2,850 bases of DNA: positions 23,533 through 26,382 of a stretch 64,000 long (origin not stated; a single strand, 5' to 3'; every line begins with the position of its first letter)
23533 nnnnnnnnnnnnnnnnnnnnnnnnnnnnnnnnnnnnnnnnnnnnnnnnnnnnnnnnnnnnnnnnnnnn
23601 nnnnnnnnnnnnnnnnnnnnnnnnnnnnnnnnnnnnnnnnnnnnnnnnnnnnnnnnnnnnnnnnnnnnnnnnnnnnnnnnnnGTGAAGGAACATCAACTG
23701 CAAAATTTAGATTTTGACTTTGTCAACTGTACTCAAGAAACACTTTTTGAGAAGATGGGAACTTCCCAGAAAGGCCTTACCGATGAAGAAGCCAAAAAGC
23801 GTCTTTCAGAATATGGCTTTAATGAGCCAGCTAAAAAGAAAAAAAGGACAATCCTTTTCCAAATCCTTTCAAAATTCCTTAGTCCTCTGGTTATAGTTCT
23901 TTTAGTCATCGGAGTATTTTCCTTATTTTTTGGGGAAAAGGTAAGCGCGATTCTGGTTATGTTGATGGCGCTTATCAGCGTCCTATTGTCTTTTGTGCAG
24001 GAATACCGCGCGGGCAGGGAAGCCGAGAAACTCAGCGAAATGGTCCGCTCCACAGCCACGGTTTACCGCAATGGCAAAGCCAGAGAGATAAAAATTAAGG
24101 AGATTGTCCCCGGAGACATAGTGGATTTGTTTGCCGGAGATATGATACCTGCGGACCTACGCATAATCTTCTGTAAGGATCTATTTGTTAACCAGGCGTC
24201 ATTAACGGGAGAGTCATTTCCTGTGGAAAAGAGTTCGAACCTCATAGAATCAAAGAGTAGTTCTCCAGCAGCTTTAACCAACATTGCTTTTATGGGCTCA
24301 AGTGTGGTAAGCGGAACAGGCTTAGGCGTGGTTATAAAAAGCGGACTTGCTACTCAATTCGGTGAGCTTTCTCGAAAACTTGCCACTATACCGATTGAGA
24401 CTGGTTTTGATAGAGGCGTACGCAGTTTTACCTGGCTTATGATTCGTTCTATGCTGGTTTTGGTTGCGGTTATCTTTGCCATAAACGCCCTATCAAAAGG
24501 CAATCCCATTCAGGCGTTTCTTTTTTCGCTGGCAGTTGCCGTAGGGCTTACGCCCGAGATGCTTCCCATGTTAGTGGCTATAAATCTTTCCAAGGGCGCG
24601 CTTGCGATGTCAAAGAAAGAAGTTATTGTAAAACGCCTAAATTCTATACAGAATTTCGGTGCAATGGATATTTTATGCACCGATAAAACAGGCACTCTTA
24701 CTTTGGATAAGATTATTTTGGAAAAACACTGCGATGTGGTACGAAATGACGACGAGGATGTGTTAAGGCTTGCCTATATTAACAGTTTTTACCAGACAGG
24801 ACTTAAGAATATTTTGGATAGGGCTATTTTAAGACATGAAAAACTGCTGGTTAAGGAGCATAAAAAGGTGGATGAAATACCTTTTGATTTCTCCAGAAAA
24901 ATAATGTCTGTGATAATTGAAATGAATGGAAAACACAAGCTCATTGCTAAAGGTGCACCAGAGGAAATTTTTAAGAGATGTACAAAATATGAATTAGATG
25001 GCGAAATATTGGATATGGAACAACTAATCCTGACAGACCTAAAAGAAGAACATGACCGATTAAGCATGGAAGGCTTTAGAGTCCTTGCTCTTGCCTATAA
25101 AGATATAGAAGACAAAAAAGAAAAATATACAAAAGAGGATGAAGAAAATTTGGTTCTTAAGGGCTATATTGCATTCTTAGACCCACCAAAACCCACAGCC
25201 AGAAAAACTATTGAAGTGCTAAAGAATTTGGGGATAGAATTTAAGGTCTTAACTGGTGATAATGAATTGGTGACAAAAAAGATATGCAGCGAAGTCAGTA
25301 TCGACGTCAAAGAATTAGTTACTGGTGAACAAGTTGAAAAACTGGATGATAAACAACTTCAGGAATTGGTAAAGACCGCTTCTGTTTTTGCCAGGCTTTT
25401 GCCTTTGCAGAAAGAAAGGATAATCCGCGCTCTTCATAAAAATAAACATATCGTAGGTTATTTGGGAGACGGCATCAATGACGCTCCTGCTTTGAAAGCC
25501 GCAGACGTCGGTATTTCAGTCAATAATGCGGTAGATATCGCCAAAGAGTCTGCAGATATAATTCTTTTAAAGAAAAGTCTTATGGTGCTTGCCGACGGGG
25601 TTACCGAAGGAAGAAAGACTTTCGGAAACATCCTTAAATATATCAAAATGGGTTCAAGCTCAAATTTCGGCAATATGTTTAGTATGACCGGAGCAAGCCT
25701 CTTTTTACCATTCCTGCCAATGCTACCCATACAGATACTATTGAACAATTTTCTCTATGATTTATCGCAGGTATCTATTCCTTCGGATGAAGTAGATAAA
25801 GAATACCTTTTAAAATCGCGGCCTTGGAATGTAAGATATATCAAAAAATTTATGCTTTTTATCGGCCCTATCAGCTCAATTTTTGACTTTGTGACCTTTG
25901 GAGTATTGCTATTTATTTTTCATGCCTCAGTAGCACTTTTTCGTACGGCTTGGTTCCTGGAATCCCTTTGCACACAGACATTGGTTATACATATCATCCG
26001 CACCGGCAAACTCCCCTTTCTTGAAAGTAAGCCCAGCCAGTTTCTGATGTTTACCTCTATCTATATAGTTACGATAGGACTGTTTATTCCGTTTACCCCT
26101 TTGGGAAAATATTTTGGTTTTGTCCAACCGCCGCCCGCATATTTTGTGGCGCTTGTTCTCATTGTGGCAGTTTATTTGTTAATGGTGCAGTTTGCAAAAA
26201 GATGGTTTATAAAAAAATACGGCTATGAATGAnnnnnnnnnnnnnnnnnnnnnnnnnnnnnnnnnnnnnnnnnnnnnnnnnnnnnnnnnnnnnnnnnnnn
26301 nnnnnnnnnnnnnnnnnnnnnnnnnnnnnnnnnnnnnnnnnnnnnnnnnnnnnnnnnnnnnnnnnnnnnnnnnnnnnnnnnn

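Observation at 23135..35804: Ion-pump block (mgtA, NTase pair, kdpFABCD') has shifted arginine codon usage and is bounded by direct repeats and tRNAs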

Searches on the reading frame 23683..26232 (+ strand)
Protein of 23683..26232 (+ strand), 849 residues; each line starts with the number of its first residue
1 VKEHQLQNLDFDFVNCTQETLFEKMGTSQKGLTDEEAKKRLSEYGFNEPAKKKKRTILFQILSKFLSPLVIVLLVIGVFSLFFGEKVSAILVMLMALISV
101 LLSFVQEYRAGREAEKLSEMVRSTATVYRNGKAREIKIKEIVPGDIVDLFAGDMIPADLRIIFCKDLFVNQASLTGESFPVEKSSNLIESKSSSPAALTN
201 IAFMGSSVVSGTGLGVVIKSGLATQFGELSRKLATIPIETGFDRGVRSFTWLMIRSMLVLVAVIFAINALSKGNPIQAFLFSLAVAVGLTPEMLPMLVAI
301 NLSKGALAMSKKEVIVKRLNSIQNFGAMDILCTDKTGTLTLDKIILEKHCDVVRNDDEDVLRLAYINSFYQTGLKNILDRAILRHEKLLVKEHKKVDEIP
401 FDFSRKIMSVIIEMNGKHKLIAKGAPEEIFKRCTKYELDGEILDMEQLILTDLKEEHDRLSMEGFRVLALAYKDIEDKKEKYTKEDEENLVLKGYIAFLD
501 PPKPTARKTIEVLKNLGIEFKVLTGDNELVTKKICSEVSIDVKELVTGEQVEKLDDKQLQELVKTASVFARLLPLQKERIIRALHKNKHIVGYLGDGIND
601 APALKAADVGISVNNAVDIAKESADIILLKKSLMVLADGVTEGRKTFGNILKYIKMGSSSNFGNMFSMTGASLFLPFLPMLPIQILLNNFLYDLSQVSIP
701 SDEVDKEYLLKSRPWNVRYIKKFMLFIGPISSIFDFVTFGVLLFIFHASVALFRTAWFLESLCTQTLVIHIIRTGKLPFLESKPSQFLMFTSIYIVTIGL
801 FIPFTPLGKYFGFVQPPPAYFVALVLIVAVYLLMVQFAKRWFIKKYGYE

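Call 18: find_encoding_contigs(protein=window:23683-26229:+, flank=10000, max_places=6)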
Protein window:23683-26229:+ (849 aa): no gene with exactly this product is on record in the collection.

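Call 20: search_protein_families(library=pfam, proteins=[window:23683-26232:+])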
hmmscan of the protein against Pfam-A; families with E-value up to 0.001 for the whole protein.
window:23683-26232:+ (849 aa): 6 families
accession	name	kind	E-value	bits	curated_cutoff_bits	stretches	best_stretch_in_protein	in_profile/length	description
PF00122.25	E1-E2_ATPase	-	1.4e-37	129.4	28.1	1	120-312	2-181/181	E1-E2 ATPase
PF00689.26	Cation_ATPase_C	-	3e-19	69.9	27.3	1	677-841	1-175/175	Cation transporting ATPase, C-terminus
PF00690.31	Cation_ATPase_N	-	4.7e-17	61.9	20.4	1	17-80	5-69/69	Cation transporter/ATPase, N-terminus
PF00702.32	Hydrolase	-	1.6e-14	55.2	26.4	1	329-608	2-191/191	haloacid dehalogenase-like hydrolase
PF13246.12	Cation_ATPase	-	2.9e-13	50.1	21.7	1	385-436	38-91/91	Cation transport ATPase (P-type)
PF08282.18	Hydrolase_3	-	9.1e-05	22.7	20.9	1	589-630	204-245/255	haloacid dehalogenase-like hydrolase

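Call 28: find_homologous_proteins(query=window:23683-26229:+, max_evalue=1e-50)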
Query window:23683-26229:+ (849 aa): 8000 proteins with E <= 1e-50 among 8000 candidates; the best 120 are listed.
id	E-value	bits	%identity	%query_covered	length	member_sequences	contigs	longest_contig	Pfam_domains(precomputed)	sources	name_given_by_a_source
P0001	0.0e+0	1855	100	100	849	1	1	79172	PF00702.33,PF13246.13,PF00689.27,PF00690.32,PF00122.26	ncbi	-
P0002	0.0e+0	1836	99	100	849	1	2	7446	PF00702.33,PF13246.13,PF00689.27,PF08282.19,PF00690.32,PF00122.26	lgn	-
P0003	0.0e+0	1795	96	100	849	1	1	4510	PF00702.33,PF13246.13,PF00689.27,PF00690.32,PF00122.26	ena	-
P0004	0.0e+0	1573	81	100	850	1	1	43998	PF00702.33,PF13246.13,PF00689.27,PF00690.32,PF00122.26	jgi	jgi:Mg2+-importing ATPase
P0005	0.0e+0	1571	81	100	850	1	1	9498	PF00702.33,PF13246.13,PF00689.27,PF08282.19,PF00690.32,PF00122.26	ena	-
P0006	0.0e+0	1549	81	99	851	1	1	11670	PF00702.33,PF13246.13,PF00689.27,PF08282.19,PF00690.32,PF00122.26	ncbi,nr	ncbi:MAG: magnesium-translocating P-type ATPase [Candidatus Omnitrophica bacterium]|nr:magnesium-tra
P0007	0.0e+0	1549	81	99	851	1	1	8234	PF00702.33,PF13246.13,PF00689.27,PF00690.32,PF00122.26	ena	-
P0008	0.0e+0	1548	81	99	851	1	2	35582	PF00702.33,PF13246.13,PF00689.27,PF00690.32,PF00122.26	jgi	-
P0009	0.0e+0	1548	81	99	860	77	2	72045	PF00702.33,PF13246.13,PF00689.27,PF00690.32,PF00122.26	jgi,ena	jgi:Mg2+-importing ATPase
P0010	0.0e+0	1548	81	99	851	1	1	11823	PF00702.33,PF13246.13,PF00689.27,PF08282.19,PF00690.32,PF00122.26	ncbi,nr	ncbi:MAG: magnesium-translocating P-type ATPase [Candidatus Omnitrophica bacterium]|nr:magnesium-tra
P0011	0.0e+0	1545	80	100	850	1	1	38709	PF00702.33,PF13246.13,PF00689.27,PF00690.32,PF00122.26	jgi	-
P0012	0.0e+0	1542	81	99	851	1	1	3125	PF00702.33,PF13246.13,PF00689.27,PF00690.32,PF00122.26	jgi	-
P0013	0.0e+0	1542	80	99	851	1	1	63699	PF00702.33,PF13246.13,PF00689.27,PF00690.32,PF00122.26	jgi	jgi:Mg2+-importing ATPase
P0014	0.0e+0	1539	80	99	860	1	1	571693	PF00702.33,PF13246.13,PF00689.27,PF00690.32,PF00122.26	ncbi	-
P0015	0.0e+0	1539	81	99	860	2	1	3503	PF00702.33,PF13246.13,PF00689.27,PF00690.32,PF00122.26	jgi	jgi:Mg2+-importing ATPase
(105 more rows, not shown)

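Call 29: find_encoding_contigs(protein=P0004, flank=10000, max_places=2)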
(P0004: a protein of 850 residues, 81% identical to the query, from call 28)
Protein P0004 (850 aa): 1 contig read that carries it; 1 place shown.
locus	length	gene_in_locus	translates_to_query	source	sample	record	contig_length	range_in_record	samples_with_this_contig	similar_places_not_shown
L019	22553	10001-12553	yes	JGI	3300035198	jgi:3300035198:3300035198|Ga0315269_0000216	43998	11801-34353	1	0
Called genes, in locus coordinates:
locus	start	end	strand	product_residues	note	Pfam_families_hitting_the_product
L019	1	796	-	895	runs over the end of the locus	PF06165:GH94_b-supersand, PF17167:Glyco_hydro_94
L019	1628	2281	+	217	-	PF00702:Hydrolase, PF13419:HAD_2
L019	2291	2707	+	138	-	PF01894:YjbQ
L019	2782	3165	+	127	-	PF01643:Acyl-ACP_TE, PF13279:4HBT_2, PF03061:4HBT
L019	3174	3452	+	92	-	-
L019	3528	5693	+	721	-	PF03030:H_PPase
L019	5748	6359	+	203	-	PF04542:Sigma70_r2 (weak)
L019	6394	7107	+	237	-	PF13490:zf-HC2 (faint)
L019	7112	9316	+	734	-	PF12770:CHAT, PF13424:TPR_12, PF00515:TPR_1 (weak), PF13424:TPR_12, PF13424:TPR_12, PF17874:TPR_MalT (weak), PF00515:TPR_1 (weak), PF13424:TPR_12, +10 more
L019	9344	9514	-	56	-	-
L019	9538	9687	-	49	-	-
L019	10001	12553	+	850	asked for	PF00690:Cation_ATPase_N, PF00122:E1-E2_ATPase, PF00702:Hydrolase, PF13246:Cation_ATPase, PF00689:Cation_ATPase_C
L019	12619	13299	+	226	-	PF01522:Polysacc_deac_1, PF03065:Glyco_hydro_57 (faint)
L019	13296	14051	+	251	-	PF00583:Acetyltransf_1 (faint)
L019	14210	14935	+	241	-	PF01522:Polysacc_deac_1, PF03065:Glyco_hydro_57 (faint)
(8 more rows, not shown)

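Call 30: find_encoding_contigs(protein=P0014, flank=10000, max_places=2)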
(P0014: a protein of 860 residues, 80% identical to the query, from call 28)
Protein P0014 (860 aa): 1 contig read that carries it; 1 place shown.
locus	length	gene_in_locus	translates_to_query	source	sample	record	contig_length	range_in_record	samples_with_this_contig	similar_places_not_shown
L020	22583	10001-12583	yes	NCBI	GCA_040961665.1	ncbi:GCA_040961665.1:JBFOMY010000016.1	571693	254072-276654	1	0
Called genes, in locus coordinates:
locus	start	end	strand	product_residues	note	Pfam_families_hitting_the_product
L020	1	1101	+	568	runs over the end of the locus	PF00082:Peptidase_S8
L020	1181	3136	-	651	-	PF02463:SMC_N (weak), PF13175:AAA_15, PF13476:AAA_23, PF13304:AAA_21, PF20469:OLD-like_TOPRIM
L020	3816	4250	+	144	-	-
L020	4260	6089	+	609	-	PF00317:Ribonuc_red_lgN, PF02867:Ribonuc_red_lgC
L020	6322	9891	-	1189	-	PF07517:SecA_DEAD, PF01043:SecA_PP_bind, PF21090:P-loop_SecA, PF07516:SecA_SW, PF02810:SEC-C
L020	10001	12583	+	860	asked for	PF00690:Cation_ATPase_N, PF00122:E1-E2_ATPase, PF00702:Hydrolase, PF13246:Cation_ATPase, PF00689:Cation_ATPase_C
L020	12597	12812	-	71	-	PF09656:PGPGW (weak)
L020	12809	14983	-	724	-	PF08206:OB_RNB, PF17876:CSD2, PF17849:OB_Dis3 (weak), PF00773:RNB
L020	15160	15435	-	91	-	PF01649:Ribosomal_S20p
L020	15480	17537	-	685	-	PF00515:TPR_1 (faint), PF07719:TPR_2 (faint), PF13176:TPR_7 (faint), PF13181:TPR_8 (faint), PF13428:TPR_14 (faint), PF13432:TPR_16 (faint), PF14559:TPR_19 (faint), PF13424:TPR_12 (weak), +1 more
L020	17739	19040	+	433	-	PF00464:SHMT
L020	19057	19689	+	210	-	-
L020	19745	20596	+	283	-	PF01145:Band_7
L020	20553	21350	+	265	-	PF01479:S4, PF00849:PseudoU_synth_2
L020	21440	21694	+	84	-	PF00830:Ribosomal_L28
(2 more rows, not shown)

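Call 41: find_encoding_contigs(protein=P0003, flank=10000, max_places=3)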
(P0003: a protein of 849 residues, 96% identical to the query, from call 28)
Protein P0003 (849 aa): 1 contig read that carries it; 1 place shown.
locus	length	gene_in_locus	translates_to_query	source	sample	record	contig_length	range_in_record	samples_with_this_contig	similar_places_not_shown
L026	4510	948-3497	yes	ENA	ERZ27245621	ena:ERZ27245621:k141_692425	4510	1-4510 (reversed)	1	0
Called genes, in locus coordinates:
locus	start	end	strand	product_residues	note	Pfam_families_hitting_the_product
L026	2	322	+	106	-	?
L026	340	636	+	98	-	-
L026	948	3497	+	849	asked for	PF00690:Cation_ATPase_N, PF00122:E1-E2_ATPase, PF00702:Hydrolase, PF13246:Cation_ATPase, PF00689:Cation_ATPase_C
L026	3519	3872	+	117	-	PF06803:DUF1232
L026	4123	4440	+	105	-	-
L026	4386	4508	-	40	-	?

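Call 60: search_protein_families(library=ncbifam, proteins=[window:23683-26232:+], max_evalue=0.1)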
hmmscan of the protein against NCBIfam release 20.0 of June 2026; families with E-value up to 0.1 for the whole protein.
window:23683-26232:+ (849 aa): 34 families (the best 25 are shown)
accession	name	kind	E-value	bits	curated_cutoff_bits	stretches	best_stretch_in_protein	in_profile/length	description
TIGR01524.1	ATPase-IIIB_Mg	equivalog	0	1040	610.75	1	7-847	9-865/867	magnesium-translocating P-type ATPase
NF011702.0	PRK15122.1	subfamily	0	1012.4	975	1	18-847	36-904/907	magnesium-translocating P-type ATPase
TIGR01647.1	ATPase-IIIA_H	equivalog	1.8e-127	426.6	615.5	1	31-801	1-751/755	plasma-membrane proton-efflux P-type ATPase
TIGR01522.1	ATPase-IIA2_Ca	equivalog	1.1e-117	394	798.3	1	25-722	16-724/854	calcium-transporting P-type ATPase, PMR1-type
TIGR01116.1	ATPase-IIA1_Ca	equivalog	9e-92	308.5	703.4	2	392-709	372-664/799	calcium-translocating P-type ATPase, SERCA-type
TIGR01523.1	ATPase-IID_K-Na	equivalog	1.3e-90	304.4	645.05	3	386-667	476-771/997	potassium/sodium efflux P-type ATPase, fungal-type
TIGR01494.1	ATPase_P-type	subfamily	1.7e-82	277.4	62.3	4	562-683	359-475/478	HAD-IC family P-type ATPase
TIGR01517.1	ATPase-IIB_Ca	equivalog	9.5e-76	255.7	507.05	1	18-707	41-747/882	calcium-translocating P-type ATPase, PMCA-type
TIGR01106.1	ATPase-IIC_X-K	subfamily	3.2e-71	240.5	946.1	3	8-345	12-361/997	Na,H/K antiporter P-type ATPase subunit alpha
TIGR01657.1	P-ATPase-V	hypoth_equivalog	7.6e-70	235.6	618.25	3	17-347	125-467/1055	ATP13A2 family polyamine export P-type ATPase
TIGR01525.1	ATPase-IB_hvy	subfamily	4.2e-59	200.9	346.25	2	73-546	4-431/560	heavy metal translocating P-type ATPase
TIGR01511.1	ATPase-IB1_Cu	subfamily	2.8e-42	145.3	397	4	567-651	409-490/542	copper-translocating P-type ATPase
TIGR01512.1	ATPase-IB2_Cd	subfamily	9.1e-41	140.1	313.5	4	567-659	366-455/494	cadmium family heavy metal-translocating P-type ATPase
NF008262.1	PRK11033.1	equivalog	5.3e-38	131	1005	2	75-555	184-614/731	zinc/cadmium/mercury/lead-transporting ATPase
NF033775.1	P_type_ZntA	exception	5.4e-35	120.9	1240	3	75-385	189-484/732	Zn(II)/Cd(II)/Pb(II) translocating P-type ATPase ZntA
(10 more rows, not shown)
